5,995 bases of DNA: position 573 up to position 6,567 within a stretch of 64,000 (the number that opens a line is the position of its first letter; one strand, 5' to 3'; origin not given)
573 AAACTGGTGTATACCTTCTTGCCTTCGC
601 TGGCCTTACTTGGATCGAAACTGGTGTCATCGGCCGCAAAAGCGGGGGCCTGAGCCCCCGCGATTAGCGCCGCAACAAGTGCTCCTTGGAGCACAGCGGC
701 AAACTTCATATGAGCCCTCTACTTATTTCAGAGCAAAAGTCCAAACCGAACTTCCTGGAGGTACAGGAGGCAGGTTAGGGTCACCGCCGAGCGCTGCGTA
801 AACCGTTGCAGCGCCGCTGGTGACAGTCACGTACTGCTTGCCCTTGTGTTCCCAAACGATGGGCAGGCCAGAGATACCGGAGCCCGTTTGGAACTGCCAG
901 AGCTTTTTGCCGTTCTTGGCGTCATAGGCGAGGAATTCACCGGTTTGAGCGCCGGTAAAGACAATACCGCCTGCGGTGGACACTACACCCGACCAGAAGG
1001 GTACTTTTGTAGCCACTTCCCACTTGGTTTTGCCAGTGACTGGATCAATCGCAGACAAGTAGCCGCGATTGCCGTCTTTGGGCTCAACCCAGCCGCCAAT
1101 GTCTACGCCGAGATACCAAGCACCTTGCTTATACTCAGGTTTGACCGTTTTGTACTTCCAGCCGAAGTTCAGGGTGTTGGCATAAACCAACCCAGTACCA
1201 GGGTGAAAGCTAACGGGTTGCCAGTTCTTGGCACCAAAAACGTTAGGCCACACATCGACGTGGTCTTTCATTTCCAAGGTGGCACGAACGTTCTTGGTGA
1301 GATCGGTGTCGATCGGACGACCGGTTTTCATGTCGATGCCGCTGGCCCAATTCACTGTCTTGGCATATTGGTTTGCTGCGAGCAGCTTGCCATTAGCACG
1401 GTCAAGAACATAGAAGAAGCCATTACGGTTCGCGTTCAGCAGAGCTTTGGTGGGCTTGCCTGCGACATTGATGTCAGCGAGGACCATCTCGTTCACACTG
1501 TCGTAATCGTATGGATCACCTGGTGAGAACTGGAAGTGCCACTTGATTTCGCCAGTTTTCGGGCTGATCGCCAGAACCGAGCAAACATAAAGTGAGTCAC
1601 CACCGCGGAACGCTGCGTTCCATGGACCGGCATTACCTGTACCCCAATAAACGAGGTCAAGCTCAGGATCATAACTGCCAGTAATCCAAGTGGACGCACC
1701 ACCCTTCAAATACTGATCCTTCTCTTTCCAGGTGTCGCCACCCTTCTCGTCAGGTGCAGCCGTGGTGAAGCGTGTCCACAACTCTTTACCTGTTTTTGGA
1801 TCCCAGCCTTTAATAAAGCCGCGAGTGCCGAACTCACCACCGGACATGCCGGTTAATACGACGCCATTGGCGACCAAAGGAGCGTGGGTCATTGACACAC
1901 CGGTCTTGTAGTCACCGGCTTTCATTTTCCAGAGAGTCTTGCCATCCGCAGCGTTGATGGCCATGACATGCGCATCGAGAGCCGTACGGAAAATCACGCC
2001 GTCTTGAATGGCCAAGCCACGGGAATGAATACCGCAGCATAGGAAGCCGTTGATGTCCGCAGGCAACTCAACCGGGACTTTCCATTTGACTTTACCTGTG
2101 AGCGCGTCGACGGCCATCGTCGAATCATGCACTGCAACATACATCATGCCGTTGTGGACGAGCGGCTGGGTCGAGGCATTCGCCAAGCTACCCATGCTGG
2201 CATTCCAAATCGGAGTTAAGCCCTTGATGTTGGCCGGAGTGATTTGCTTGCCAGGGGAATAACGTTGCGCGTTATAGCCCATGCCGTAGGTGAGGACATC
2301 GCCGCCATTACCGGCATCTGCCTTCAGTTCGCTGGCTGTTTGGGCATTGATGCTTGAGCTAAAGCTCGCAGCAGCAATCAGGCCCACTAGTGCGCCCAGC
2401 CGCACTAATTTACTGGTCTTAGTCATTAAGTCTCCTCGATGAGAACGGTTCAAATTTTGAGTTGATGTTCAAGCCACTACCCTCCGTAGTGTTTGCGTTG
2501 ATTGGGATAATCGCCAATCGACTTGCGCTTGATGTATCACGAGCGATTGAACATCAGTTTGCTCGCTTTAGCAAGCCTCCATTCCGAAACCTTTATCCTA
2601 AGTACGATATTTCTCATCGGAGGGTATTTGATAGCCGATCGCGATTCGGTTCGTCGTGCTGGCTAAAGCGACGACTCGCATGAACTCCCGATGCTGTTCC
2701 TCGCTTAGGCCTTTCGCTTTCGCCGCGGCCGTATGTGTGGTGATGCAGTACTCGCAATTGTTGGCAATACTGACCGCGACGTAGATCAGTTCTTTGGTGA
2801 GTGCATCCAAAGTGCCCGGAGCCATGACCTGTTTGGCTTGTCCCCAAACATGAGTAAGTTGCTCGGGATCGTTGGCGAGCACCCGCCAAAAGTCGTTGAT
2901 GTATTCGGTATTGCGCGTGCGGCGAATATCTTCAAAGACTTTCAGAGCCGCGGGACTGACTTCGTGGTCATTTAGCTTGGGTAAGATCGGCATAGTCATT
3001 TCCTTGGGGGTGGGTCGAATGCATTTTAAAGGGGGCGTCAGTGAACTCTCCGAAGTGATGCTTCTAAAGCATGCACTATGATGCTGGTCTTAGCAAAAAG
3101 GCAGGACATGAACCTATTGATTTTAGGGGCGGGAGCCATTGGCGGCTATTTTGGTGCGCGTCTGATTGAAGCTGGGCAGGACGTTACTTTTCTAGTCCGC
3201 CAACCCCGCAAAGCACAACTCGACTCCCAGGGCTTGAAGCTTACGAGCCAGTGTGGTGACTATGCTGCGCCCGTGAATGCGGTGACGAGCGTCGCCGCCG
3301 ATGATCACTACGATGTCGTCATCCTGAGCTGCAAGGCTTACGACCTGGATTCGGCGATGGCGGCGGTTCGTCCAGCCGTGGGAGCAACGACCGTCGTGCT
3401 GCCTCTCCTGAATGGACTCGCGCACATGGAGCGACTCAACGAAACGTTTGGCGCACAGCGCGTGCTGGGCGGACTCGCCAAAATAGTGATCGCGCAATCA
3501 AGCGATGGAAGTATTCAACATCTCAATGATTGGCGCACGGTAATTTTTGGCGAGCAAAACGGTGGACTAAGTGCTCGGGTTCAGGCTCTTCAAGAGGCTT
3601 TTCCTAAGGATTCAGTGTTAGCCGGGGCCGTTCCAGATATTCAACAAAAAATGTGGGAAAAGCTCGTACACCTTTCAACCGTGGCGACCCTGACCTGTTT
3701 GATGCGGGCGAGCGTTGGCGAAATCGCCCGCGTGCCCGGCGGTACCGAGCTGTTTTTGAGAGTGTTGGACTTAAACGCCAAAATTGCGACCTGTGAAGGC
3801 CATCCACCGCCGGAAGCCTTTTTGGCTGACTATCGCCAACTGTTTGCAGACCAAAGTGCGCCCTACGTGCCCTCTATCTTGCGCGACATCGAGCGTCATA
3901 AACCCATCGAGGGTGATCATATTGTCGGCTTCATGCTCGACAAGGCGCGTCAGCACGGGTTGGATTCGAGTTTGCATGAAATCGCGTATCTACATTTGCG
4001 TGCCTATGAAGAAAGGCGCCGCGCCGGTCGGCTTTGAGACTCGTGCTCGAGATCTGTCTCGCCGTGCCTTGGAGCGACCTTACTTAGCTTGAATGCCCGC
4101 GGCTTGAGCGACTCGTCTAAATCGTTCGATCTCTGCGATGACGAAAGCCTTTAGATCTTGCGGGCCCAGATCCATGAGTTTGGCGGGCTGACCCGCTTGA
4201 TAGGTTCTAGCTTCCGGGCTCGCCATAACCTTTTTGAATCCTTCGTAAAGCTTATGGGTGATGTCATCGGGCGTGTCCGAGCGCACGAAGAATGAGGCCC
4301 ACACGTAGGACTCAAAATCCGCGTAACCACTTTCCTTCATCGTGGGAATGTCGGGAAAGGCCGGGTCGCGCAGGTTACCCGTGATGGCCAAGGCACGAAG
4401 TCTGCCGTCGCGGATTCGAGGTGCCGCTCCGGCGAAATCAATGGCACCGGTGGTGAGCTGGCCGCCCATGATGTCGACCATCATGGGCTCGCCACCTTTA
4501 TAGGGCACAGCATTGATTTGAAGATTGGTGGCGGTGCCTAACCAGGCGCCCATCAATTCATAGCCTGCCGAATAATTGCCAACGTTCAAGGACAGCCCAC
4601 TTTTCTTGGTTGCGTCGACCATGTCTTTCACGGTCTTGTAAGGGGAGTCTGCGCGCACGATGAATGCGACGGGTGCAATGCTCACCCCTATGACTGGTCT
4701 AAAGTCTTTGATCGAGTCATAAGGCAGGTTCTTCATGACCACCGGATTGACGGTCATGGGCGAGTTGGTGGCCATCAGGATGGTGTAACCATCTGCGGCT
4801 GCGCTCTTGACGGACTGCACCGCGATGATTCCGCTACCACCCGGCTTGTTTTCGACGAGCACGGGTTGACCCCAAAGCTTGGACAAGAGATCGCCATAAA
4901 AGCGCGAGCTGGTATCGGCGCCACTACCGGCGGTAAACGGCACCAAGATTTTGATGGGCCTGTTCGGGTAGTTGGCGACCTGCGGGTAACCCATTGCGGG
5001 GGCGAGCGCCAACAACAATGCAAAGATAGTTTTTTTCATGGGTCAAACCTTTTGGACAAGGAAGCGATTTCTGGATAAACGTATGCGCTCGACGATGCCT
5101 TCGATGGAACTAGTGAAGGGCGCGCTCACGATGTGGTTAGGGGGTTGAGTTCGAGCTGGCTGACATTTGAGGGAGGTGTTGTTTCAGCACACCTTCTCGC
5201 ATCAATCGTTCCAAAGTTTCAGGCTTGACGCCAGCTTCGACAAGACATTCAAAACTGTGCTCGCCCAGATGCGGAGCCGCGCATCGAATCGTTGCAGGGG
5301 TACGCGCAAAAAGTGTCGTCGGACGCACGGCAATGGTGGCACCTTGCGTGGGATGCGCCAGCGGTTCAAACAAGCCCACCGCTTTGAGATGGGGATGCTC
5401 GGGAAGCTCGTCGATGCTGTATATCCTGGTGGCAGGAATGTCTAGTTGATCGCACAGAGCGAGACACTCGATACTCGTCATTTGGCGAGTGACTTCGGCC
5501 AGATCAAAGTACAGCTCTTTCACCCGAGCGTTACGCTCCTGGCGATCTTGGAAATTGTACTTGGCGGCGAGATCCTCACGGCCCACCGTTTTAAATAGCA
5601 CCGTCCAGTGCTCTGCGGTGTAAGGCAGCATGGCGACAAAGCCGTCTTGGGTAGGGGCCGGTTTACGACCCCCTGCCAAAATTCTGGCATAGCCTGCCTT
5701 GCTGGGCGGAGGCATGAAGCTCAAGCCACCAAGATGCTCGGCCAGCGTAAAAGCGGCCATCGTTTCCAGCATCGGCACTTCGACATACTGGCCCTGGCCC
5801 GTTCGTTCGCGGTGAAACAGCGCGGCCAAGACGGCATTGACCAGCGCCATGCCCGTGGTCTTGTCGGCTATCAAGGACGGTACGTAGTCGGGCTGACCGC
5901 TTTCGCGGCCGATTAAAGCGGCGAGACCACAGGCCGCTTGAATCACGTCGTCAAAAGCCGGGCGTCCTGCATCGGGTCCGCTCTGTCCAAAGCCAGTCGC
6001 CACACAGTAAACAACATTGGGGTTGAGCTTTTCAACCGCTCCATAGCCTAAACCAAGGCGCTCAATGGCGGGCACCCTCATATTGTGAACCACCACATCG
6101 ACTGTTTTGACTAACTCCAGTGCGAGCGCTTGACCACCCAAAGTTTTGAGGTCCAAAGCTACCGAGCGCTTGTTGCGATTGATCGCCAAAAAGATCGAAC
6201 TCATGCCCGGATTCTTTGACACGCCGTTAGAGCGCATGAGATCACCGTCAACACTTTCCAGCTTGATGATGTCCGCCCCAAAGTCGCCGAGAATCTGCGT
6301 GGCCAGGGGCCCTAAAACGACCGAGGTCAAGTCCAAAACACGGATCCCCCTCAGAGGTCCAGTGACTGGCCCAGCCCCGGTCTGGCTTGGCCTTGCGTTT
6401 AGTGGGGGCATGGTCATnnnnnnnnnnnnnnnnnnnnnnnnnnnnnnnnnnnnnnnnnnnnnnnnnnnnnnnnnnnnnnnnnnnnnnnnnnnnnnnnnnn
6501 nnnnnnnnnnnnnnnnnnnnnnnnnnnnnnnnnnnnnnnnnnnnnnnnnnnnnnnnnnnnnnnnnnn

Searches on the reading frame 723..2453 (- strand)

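Call 63: search_protein_families(library=pfam, proteins=[window:723-2453:-], max_evalue=0.00001)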
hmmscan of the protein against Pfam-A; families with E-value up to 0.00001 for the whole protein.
window:723-2453:- (576 aa): 3 families
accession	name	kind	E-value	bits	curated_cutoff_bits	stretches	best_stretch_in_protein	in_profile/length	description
PF01011.28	PQQ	-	3.2e-68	231.3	26.7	2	55-358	3-335/595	Glucose/ethanol/alcohol dehydrogenase, beta-propeller domain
PF13360.13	PQQ_2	-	4.2e-26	92.5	27.6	2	82-235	16-150/233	Outer membrane protein assembly factor BamB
PF13570.13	Beta-prop_ACSF4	-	2.6e-14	53.8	133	1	464-553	155-240/329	Beta-alanine-activating enzyme, beta-propeller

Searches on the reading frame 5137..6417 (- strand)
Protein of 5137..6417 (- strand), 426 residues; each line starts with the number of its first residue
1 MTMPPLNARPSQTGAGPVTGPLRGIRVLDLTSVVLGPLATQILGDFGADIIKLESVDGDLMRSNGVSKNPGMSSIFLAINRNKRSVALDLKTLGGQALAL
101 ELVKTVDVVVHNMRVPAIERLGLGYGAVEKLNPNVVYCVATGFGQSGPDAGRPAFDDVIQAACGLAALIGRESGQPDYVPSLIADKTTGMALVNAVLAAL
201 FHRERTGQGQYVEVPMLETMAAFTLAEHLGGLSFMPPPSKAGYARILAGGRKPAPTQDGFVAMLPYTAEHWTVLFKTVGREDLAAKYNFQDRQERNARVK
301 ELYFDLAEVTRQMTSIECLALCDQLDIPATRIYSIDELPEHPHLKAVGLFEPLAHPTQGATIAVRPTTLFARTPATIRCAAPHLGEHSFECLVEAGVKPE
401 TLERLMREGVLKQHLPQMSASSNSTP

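Call 63: search_protein_families(library=pfam, proteins=[window:5137-6417:-], max_evalue=0.00001)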
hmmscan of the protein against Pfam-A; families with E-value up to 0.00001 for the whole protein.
window:5137-6417:- (426 aa): 1 family
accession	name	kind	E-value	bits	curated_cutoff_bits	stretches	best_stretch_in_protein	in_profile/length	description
PF02515.22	CoA_transf_3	-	1.7e-105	353.6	23.3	1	22-388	1-366/366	CoA-transferase family III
